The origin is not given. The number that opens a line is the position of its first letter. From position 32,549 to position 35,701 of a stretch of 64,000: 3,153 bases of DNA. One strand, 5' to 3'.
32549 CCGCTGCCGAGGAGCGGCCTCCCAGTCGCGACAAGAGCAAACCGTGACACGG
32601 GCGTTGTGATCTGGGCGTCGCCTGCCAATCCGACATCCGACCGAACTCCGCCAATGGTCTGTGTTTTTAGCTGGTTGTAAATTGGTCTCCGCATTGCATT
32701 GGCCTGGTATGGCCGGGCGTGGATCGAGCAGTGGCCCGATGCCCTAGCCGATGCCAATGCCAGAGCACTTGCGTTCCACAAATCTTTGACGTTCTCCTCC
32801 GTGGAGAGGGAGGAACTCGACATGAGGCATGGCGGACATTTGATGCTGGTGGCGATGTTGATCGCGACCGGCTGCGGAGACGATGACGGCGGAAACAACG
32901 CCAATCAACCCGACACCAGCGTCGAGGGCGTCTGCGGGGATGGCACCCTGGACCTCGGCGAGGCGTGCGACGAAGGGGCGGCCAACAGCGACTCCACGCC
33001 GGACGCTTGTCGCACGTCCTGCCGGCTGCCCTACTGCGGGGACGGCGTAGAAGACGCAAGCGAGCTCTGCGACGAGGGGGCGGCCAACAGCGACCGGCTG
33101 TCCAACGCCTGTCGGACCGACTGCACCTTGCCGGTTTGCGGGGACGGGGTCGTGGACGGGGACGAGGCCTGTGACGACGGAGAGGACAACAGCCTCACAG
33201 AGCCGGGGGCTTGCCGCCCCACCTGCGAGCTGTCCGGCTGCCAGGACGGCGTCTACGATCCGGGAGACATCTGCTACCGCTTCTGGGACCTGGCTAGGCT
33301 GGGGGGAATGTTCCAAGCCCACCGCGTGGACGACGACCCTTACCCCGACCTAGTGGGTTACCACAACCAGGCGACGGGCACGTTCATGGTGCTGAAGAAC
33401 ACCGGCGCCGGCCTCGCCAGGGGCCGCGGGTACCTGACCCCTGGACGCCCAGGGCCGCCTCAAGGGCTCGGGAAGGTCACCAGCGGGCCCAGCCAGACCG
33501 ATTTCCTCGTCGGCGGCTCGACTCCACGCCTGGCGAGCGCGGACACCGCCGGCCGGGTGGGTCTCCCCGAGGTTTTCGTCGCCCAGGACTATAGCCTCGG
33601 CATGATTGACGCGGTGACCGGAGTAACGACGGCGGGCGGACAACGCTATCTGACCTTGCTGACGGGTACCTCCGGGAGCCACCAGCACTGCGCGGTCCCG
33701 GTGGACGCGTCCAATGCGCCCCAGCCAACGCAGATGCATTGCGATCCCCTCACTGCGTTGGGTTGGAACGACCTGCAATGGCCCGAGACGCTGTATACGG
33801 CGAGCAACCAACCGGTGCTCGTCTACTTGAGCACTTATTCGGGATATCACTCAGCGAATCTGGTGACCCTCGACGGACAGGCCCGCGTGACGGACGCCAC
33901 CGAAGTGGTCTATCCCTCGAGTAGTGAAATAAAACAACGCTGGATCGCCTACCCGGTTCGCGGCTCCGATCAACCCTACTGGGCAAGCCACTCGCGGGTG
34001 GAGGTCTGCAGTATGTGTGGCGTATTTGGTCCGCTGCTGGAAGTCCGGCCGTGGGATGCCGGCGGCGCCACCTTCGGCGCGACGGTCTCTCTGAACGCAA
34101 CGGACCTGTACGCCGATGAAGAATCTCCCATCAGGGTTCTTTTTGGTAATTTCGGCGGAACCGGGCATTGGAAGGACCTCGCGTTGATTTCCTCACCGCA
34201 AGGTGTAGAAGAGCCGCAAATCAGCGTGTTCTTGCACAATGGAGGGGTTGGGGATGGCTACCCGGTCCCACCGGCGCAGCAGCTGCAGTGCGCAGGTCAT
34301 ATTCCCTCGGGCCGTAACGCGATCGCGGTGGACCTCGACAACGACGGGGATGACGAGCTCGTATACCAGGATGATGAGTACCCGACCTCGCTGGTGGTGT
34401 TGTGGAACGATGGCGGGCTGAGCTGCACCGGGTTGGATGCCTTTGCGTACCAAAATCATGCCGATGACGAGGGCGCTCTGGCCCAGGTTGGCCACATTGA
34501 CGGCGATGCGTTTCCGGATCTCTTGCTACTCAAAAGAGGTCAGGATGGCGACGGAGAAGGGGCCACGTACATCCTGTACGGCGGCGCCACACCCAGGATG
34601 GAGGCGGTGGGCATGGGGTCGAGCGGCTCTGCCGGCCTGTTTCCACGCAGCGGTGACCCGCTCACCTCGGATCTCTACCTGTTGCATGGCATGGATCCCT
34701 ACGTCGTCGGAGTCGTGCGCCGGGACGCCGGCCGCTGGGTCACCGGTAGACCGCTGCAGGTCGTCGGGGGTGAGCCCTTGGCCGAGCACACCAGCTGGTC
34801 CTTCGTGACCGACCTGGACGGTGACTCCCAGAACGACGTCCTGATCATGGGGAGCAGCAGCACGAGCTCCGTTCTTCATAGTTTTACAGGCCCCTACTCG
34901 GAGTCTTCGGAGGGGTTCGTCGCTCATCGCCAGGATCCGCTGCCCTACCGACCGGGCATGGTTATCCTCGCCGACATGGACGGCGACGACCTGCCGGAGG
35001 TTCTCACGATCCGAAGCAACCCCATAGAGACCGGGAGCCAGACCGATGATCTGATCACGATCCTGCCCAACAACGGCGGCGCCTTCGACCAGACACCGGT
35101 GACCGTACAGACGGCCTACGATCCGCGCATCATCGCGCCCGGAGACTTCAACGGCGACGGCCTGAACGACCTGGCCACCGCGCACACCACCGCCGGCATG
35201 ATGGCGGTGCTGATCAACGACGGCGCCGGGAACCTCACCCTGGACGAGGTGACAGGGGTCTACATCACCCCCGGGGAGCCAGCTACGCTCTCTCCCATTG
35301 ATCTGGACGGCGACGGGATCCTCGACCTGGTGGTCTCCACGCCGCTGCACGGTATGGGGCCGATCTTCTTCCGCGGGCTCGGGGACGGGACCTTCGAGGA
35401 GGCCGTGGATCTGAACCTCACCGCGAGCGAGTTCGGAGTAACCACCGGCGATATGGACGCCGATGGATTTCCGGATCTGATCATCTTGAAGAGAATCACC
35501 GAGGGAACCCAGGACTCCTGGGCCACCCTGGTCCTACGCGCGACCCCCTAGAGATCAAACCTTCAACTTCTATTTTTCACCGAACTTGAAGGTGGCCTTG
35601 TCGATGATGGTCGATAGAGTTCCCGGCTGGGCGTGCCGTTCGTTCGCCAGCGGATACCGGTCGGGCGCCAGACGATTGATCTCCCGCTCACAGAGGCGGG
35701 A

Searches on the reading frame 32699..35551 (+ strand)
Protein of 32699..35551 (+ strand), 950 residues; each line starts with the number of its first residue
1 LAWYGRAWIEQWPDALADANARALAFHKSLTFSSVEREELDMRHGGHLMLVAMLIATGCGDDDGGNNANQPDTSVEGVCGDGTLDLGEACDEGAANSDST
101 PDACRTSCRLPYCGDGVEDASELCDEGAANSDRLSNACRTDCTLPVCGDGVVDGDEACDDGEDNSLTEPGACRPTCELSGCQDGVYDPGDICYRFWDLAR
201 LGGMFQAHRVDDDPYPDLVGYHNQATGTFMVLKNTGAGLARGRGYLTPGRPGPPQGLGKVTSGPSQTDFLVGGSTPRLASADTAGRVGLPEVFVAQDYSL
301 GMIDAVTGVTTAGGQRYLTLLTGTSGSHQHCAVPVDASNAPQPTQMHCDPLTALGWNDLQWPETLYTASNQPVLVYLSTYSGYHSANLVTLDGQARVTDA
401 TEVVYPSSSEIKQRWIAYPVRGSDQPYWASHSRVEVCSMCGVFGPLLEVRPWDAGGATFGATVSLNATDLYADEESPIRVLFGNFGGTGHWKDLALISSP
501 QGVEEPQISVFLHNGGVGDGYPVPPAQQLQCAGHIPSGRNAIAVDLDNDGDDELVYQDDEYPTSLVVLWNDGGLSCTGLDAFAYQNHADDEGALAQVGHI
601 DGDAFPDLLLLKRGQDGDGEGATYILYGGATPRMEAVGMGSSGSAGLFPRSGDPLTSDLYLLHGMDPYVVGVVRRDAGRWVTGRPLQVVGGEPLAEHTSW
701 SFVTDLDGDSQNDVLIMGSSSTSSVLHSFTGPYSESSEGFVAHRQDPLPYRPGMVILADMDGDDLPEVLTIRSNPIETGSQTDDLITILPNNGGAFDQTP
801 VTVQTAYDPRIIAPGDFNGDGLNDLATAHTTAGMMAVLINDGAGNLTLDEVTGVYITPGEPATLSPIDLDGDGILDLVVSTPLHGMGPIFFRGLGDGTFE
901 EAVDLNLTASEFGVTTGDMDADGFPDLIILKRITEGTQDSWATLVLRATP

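Call 24: search_protein_families(library=pfam, proteins=[window:32699-35551:+], max_evalue=0.001)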
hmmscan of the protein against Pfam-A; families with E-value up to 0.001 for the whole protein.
window:32699-35551:+ (950 aa): 3 families
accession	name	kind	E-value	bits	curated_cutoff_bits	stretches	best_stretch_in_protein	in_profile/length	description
PF13517.12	FG-GAP_3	-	2.4e-23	82.9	26.9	2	868-928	1-60/61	FG-GAP-like repeat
PF01839.29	FG-GAP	-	7.8e-15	54.8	22.1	1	862-885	3-26/37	FG-GAP repeat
PF13948.11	DUF4215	-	4.5e-05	24.1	27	0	140-165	15-39/47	Domain of unknown function (DUF4215)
